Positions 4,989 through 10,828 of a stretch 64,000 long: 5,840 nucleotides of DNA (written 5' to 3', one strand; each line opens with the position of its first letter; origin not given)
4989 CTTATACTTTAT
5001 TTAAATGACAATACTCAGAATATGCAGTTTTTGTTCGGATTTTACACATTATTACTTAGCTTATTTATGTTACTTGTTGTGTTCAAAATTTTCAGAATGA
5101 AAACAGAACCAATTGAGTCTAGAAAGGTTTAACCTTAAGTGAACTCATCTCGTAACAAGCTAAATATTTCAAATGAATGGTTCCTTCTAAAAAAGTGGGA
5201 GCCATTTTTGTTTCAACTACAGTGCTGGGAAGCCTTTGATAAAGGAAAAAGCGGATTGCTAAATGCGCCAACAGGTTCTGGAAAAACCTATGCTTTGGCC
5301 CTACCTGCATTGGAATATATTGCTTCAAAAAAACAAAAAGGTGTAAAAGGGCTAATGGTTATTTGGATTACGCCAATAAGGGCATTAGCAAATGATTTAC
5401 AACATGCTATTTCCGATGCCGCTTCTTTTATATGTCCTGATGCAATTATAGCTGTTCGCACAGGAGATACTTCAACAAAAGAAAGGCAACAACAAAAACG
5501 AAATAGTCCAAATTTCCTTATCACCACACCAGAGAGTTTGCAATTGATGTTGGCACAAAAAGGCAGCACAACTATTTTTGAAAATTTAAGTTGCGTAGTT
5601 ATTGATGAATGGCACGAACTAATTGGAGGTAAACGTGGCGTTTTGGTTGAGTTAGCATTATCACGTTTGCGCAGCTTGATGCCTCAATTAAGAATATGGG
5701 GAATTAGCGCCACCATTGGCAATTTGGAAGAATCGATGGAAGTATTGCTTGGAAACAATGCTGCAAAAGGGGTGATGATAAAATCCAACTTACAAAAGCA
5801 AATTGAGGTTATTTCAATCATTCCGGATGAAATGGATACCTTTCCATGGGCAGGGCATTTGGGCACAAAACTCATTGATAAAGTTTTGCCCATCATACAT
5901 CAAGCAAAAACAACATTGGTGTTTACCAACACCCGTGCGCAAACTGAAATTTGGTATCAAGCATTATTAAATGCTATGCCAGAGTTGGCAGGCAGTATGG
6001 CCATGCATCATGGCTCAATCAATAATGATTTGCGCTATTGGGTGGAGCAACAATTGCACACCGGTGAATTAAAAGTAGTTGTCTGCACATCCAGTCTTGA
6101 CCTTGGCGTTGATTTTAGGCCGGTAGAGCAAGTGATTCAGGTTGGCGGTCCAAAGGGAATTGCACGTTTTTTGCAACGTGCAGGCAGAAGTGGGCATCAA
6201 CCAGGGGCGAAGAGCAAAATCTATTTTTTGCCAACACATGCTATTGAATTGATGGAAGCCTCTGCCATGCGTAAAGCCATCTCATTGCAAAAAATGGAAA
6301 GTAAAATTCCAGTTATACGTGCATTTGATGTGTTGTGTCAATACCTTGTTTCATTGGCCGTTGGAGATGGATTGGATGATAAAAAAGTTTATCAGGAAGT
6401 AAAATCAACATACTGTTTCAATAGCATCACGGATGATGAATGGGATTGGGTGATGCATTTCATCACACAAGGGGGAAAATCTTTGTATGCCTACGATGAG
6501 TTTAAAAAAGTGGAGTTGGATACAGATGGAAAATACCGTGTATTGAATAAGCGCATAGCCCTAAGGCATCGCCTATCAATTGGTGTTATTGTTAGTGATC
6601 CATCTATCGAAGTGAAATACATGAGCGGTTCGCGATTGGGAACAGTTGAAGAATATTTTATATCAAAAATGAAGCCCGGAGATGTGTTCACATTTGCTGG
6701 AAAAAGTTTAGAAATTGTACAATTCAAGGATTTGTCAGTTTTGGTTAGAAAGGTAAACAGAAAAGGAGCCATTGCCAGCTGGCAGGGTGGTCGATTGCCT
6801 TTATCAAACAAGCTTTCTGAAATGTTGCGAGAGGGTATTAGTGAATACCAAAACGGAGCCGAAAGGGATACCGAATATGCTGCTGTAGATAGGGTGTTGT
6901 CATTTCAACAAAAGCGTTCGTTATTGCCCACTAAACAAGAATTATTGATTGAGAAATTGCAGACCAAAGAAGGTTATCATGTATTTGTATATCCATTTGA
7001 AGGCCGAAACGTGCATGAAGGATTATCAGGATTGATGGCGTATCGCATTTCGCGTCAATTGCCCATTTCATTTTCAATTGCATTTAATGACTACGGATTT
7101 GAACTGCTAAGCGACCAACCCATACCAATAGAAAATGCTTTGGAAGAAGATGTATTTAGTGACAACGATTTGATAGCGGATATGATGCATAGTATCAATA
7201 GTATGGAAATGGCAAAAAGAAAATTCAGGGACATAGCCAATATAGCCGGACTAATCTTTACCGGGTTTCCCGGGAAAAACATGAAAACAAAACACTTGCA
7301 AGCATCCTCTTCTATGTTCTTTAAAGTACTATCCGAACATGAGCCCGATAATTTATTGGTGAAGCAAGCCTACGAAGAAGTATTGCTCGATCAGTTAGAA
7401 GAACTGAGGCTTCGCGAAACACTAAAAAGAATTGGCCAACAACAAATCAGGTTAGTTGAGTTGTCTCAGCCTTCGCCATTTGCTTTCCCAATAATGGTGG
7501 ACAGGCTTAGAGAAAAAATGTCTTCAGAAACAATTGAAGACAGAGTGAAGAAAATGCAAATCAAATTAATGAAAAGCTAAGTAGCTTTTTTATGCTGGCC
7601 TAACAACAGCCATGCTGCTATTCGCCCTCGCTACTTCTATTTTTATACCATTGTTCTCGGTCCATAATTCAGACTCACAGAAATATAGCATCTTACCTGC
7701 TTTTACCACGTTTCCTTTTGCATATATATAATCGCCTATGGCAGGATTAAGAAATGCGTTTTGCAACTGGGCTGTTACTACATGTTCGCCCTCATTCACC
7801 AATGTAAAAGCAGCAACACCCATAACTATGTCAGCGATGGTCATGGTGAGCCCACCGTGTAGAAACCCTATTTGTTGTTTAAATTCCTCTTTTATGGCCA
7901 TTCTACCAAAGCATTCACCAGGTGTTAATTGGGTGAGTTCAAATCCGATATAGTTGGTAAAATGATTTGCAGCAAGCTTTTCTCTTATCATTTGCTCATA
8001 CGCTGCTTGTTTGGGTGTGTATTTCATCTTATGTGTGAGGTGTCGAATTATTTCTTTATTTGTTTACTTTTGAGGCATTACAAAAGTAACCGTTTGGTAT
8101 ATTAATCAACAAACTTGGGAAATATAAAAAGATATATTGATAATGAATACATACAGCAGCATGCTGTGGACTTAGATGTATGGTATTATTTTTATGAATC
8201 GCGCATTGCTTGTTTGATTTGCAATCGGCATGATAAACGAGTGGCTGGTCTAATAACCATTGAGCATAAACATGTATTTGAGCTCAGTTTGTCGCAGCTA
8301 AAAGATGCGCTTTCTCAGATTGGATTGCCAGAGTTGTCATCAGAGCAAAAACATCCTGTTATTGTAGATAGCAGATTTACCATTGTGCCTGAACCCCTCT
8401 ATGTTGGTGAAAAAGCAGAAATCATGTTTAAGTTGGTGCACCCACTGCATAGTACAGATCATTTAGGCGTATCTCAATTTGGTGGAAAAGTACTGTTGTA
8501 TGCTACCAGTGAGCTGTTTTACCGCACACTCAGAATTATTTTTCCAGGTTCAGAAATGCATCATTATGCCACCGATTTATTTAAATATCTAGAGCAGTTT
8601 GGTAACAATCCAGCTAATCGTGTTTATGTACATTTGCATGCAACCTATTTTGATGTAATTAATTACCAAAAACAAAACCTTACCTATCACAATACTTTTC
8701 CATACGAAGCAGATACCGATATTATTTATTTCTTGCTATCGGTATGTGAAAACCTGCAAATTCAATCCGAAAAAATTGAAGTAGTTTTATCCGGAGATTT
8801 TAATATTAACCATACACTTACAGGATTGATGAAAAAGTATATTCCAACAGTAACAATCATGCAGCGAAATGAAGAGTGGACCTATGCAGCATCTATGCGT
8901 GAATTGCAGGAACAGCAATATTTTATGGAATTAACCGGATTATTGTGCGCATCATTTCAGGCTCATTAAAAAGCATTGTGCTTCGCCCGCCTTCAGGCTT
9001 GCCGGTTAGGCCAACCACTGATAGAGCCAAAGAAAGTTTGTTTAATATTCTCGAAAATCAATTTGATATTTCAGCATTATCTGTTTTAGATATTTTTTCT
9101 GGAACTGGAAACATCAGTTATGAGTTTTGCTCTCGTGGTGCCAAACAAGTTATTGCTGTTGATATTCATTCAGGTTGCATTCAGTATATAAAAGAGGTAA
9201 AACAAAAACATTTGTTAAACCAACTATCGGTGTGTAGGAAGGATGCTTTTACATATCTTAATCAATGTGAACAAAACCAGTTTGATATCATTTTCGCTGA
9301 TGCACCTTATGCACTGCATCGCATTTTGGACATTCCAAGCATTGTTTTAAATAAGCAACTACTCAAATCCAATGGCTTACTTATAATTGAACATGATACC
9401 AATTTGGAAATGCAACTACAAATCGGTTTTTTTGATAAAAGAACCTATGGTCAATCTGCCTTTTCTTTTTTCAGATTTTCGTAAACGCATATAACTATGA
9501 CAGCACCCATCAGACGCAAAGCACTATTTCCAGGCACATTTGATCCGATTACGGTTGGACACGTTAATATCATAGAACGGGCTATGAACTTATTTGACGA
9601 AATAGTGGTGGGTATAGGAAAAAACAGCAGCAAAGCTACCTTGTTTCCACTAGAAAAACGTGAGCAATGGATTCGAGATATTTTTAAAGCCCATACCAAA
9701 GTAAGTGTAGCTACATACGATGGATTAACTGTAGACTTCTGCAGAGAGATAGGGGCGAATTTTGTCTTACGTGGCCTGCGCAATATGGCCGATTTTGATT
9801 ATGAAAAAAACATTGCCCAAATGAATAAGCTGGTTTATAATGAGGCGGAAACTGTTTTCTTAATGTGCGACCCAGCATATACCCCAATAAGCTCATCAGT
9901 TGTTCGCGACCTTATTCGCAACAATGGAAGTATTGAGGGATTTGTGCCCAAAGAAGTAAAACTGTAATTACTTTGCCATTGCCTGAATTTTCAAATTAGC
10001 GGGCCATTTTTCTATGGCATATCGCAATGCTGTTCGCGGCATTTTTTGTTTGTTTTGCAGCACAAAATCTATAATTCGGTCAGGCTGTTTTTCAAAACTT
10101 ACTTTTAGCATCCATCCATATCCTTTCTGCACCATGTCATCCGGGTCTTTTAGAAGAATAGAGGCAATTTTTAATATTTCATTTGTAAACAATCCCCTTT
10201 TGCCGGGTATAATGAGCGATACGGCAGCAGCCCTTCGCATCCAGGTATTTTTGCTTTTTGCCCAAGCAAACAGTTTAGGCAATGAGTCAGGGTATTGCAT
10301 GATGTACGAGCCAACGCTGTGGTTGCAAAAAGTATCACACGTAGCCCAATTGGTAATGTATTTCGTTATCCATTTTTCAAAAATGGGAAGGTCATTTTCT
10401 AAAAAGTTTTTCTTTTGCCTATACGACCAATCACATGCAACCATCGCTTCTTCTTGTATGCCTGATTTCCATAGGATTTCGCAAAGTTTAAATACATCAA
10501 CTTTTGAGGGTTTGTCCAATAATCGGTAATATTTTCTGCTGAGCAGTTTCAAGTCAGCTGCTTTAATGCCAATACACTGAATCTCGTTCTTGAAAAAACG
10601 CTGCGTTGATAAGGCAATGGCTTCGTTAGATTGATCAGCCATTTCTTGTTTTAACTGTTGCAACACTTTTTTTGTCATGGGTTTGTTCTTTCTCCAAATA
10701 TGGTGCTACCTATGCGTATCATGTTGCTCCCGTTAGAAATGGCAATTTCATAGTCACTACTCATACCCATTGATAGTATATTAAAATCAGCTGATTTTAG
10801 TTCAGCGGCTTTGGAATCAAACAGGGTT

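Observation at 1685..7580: Remodelled ligase-associated DNA damage response (LADDR) operon with an embedded XRE-HTH regulator and DUF308 membrane protein, and no PdeM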

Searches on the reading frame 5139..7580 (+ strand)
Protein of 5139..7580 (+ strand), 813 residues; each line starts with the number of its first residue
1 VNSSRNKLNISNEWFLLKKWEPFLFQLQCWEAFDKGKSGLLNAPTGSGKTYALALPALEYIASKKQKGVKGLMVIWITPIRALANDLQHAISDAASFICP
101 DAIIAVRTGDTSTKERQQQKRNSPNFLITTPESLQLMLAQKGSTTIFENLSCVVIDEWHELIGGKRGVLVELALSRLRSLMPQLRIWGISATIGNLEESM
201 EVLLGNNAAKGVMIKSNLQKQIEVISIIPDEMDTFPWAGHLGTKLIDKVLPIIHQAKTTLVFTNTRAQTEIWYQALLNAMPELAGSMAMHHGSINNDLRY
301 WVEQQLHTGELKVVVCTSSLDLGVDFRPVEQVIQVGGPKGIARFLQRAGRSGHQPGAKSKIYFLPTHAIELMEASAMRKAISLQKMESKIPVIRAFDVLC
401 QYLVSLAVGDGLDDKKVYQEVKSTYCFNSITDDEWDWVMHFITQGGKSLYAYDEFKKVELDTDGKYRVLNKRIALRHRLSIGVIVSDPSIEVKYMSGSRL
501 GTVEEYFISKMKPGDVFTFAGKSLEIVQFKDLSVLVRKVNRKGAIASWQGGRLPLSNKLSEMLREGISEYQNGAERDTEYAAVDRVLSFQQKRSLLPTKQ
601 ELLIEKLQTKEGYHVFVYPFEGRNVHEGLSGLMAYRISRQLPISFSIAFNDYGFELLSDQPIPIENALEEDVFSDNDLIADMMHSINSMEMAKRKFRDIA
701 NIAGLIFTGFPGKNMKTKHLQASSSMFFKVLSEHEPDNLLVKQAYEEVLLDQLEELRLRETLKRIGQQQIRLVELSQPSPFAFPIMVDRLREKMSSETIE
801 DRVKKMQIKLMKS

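Call 3: search_protein_families(library=pfam, proteins=[window:5139-7580:+], max_evalue=0.01)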
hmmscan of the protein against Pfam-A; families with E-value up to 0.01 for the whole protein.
window:5139-7580:+ (813 aa): 5 families
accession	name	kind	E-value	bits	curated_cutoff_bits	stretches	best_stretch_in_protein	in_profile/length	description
PF19306.5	WH_Lhr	-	2.9e-61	206.2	27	1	380-542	2-164/168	Large helicase-related protein, winged helix domain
PF08494.16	DEAD_assoc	-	4.2e-57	193.5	23.5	1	596-782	1-191/191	DEAD/H associated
PF00270.35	DEAD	-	2.3e-29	102.7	26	1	25-197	3-165/167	DEAD/DEAH box helicase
PF00271.37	Helicase_C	-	2.3e-14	54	23.5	1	250-352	10-107/110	Helicase conserved C-terminal domain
PF04851.21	ResIII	-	1.6e-09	38.4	22.5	1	34-192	21-161/164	Type III restriction enzyme, res subunit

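Call 4: search_protein_families(library=ncbifam, proteins=[window:5139-7580:+], max_evalue=0.01)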
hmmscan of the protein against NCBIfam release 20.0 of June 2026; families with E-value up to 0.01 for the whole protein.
window:5139-7580:+ (813 aa): 34 families (the best 25 are shown)
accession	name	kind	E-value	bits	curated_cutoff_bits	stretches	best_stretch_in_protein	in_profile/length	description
TIGR04121.1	DEXH_lig_assoc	equivalog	0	1093.8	850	1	12-811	4-803/804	ligase-associated DNA damage response DEXH box helicase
NF010338.0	PRK13767.1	equivalog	1.3e-131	440.5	849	1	13-812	25-865/877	ATP-dependent helicase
NF007284.0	PRK09751.1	equivalog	4.4e-65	219.7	1496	2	289-792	354-877/1538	ATP-dependent helicase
TIGR03817.1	DECH_helic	hypoth_equivalog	2.7e-27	95.4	874.1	1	21-354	36-373/742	helicase/secretion neighborhood putative DEAH-box helicase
NF002654.0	PRK02362.1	equivalog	1.1e-20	73.6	887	1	35-268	38-255/739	ATP-dependent DNA helicase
NF041063.1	DpdF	equivalog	6.3e-16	58.1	550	2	257-353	378-471/813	protein DpdF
NF041067.1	DpdJ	equivalog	6.7e-16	57.2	800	2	311-355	573-617/1482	protein DpdJ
NF002251.0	PRK01172.1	equivalog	6.3e-15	54.4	891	1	23-326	24-327/674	ATP-dependent DNA helicase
NF053631.1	RNA_helic_CshA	equivalog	9.3e-15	54.4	646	1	39-371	39-348/434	degradosome RNA helicase CshA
NF001308.0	PRK00254.1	equivalog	9.9e-15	53.8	1216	1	35-270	38-252/720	ATP-dependent DNA helicase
NF040935.1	helicase_Hel308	equivalog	3.3e-13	48.7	1200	1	35-206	41-194/704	ATP-dependent DNA helicase Hel308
NF008394.0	PRK11192.1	equivalog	6.3e-13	48.3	507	1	37-372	41-359/441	ATP-dependent RNA helicase SrmB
NF008744.0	PRK11776.1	equivalog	2.3e-11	43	524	1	40-354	45-336/460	ATP-dependent RNA helicase DbpA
NF053711.1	RNA_heli_RhlE1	exception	1.3e-10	40.7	750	1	21-161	23-160/434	RNA helicase RhlE1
NF010337.0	PRK13766.1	equivalog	1.4e-10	39.9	610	1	24-206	19-186/781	Hef nuclease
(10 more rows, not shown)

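Call 8: find_related_loci(query=window:5139-7580:+, collection=genome_contigs, flank=10000)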
Query window:5139-7580:+ (813 aa) in genome_contigs; peptide patterns used: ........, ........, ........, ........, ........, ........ (x = any residue, [..] = any of these).
598 stretches matched a pattern (row limit reached: there are more); 579 encode a relative of the query (tblastn E <= 1e-3); the best 80 are kept; 80 distinct loci.
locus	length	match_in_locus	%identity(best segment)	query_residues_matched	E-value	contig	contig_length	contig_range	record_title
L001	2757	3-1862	91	194-813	0e+0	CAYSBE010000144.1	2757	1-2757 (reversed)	MAG TPA_asm: uncultured Bifidobacteriaceae bacterium isolate SRP318679_co1_376 genome assembly, contig: NODE_51895_lengt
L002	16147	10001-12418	64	3-807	0e+0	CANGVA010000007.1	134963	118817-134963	MAG: Bacteroidetes bacterium isolate RE-15aug16-236 genome assembly, contig: RE-15aug16-C65, whole genome shotgun sequen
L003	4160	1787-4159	64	1-791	0e+0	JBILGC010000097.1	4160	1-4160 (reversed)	MAG: Bacteroidia bacterium isolate ME2016-09-23_3300044730_group7_bin147 Rohwer_bin1064_scaffold_38616_c1, whole genome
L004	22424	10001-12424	60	8-812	0e+0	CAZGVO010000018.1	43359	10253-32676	MAG TPA_asm: uncultured Bifidobacterium sp. isolate binchicken_co328_134 genome assembly, contig: NODE_469_length_43359_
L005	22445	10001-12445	58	2-808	0e+0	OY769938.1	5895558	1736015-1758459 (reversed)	MAG: Flavobacteriales bacterium isolate 8533b3cd-f90e-4a47-8fbb-482e72fcba36 genome assembly, chromosome: 1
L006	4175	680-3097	56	5-812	0e+0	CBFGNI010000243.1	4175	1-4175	MAG TPA_asm: uncultured bacterium isolate ERR5385024_binner12_Refined_16 genome assembly, contig: ERZ27258638.3950, whol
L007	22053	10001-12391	57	9-806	0e+0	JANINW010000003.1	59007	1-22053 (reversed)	MAG: Flavipsychrobacter sp. isolate Bin.009_Pasture NODE_130_length_59007_cov_3.771679, whole genome shotgun sequence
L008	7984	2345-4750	56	9-812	0e+0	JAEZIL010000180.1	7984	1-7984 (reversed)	MAG: Bacteroidetes bacterium isolate OH_CDB_183 k127_904876, whole genome shotgun sequence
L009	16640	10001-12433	56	8-812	0e+0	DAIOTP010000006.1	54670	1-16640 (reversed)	MAG TPA_asm: Cryomorphaceae bacterium isolate CTOTU7298 NODE_557_length_54670_cov_4.932509, whole genome shotgun sequenc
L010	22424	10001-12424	57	9-812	0e+0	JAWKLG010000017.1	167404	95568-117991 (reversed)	MAG: Saprospiraceae bacterium isolate ABC1.199 ABC1.199.fa-17, whole genome shotgun sequence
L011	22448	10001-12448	56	8-812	0e+0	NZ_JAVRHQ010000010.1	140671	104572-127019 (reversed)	Autumnicola tepida strain F363 10, whole genome shotgun sequence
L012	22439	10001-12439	55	8-812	0e+0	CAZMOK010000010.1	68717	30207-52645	MAG TPA_asm: uncultured Bacteroidales bacterium isolate binchicken_co15_171 genome assembly, contig: NODE_84_length_6871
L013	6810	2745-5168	56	8-808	0e+0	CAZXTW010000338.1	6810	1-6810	MAG TPA_asm: uncultured Roseivirgaceae bacterium isolate SRP135972_co2_271 genome assembly, contig: NODE_16969_length_68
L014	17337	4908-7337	56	8-806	0e+0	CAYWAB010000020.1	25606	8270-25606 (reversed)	MAG TPA_asm: uncultured Christiangramia sp. isolate SRP304980_co2_49 genome assembly, contig: NODE_752_length_25606_cov_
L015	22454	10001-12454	55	8-812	0e+0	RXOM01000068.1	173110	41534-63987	Salegentibacter sp. R32 NODE_9, whole genome shotgun sequence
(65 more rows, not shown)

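Call 42: search_protein_families(library=padloc, proteins=[window:5139-7580:+], max_evalue=0.01)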
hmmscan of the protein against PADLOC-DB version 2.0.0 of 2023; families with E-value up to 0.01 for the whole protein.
window:5139-7580:+ (813 aa): 66 families (the best 25 are shown)
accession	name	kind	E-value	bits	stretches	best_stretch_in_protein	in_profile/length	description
PDLC02503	BrxHI|BrxHII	-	3.8e-70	235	1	26-633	29-609/698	BrxHI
PDLC03960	SngC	-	2.1e-63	213.2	1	32-687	36-683/720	-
PDLC02897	DpdJ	-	4.6e-60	201.6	1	12-556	90-654/1570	DpdJ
PDLC02501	BrxHI|BrxHII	-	1.6e-36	123.8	1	32-510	34-492/925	BrxHI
PDLC00200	HamB2|HamB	-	1.9e-22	77.1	2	25-204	150-318/865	DEAD-box helicase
PDLC00186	HamB1|HamB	-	2.1e-22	77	2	25-202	150-316/864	DEAD-box helicase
PDLC00188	HamB1|HamB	-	2.6e-21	73.5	2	35-208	257-424/1037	DEAD-box helicase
PDLC00187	HamB1|HamB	-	2.7e-21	73.6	2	25-202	145-305/851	DEAD-box helicase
PDLC00194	HamB1|HamB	-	3.8e-21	72.7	2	41-217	250-414/995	DEAD-box helicase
PDLC00199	HamB2|HamB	-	1.8e-18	64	2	25-175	139-277/841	DEAD-box helicase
PDLC00035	DruE3|DruE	-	2.4e-17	60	2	15-201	96-307/1460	SNF2 family N-terminal domain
PDLC02896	DpdJ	-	9.1e-17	58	3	312-355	582-625/1487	DpdJ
PDLC00036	DruE3|DruE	-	1.2e-16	57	2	18-200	89-292/2023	SNF2 family N-terminal domain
PDLC04531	PDC-M23B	-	6e-16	55.7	2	41-178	318-456/1060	-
PDLC00185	HamB1|HamB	-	3.6e-15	52.9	1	25-208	146-310/871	DEAD-box helicase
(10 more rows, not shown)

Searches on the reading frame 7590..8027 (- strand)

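Call 3: search_protein_families(library=pfam, proteins=[window:7590-8027:-], max_evalue=0.01)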
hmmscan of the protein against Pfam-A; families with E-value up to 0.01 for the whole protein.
window:7590-8027:- (145 aa): 2 families
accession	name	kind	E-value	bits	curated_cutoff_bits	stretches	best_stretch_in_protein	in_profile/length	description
PF03061.28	4HBT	-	2.5e-12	47.4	20.6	1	54-127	2-76/79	Thioesterase superfamily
PF14539.12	DUF4442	-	0.00014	22.5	25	1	23-107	15-98/132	Domain of unknown function (DUF4442)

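Call 4: search_protein_families(library=ncbifam, proteins=[window:7590-8027:-], max_evalue=0.01)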
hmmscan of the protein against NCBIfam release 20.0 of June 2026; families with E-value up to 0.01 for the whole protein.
window:7590-8027:- (145 aa): 6 families
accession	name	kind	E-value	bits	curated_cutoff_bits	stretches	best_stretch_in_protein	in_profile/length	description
TIGR00369.1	unchar_dom_1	domain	1.1e-14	54.5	36.6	1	24-126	3-105/117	hotdog fold thioesterase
NF047425.1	MenI_Listeria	exception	4.3e-10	39.4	185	1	23-135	3-114/122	1,4-dihydroxy-2-naphthoyl-CoA hydrolase MenI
TIGR02286.1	PaaD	equivalog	1.7e-07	31.4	118.9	1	26-112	3-87/114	hydroxyphenylacetyl-CoA thioesterase PaaI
NF008675.0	PRK11688.1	equivalog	1.5e-06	28.1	107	1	7-126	8-143/156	thioesterase family protein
NF007607.0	PRK10254.1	equivalog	2.8e-05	24.2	237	1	20-94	17-91/137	proofreading thioesterase EntH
NF007631.0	PRK10293.1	equivalog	0.0014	18.3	226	1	42-88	39-85/136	1,4-dihydroxy-2-naphthoyl-CoA hydrolase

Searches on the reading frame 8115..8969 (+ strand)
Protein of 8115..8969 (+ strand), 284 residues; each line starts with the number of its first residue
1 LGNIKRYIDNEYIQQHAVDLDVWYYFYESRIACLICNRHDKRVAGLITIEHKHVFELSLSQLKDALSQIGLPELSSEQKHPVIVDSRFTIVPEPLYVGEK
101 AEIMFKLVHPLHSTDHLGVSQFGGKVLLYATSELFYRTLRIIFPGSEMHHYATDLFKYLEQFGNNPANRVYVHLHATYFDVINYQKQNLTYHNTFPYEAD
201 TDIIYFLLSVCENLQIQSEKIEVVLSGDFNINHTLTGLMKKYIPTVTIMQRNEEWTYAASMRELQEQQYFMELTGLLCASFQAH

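Call 3: search_protein_families(library=pfam, proteins=[window:8115-8969:+], max_evalue=0.01)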
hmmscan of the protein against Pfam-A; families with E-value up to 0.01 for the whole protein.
window:8115-8969:+ (284 aa): 1 family
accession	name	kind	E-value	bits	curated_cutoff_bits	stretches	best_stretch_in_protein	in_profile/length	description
PF12864.12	DUF3822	-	1.9e-32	112.9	24.9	1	82-246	74-241/241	Protein of unknown function (DUF3822)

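Call 4: search_protein_families(library=ncbifam, proteins=[window:8115-8969:+], max_evalue=0.01)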
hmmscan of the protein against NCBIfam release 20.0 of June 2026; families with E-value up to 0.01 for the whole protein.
window:8115-8969:+ (284 aa): 0 families

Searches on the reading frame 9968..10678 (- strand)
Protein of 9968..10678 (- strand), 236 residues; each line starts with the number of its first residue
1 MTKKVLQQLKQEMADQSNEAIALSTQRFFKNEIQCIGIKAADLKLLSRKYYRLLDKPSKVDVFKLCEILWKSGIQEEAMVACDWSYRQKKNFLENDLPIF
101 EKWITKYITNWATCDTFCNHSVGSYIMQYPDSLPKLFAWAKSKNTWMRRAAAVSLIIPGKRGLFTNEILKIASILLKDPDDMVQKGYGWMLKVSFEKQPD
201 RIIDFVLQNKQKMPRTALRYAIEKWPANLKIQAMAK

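Call 79: search_protein_families(library=pfam, proteins=[window:9968-10678:-], max_evalue=0.00001)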
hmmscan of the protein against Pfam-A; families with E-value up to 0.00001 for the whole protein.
window:9968-10678:- (236 aa): 1 family
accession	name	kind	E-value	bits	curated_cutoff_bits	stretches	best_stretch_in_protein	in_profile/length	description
PF08713.17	DNA_alkylation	-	3.5e-59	200.5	21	1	9-224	1-212/213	DNA alkylation repair enzyme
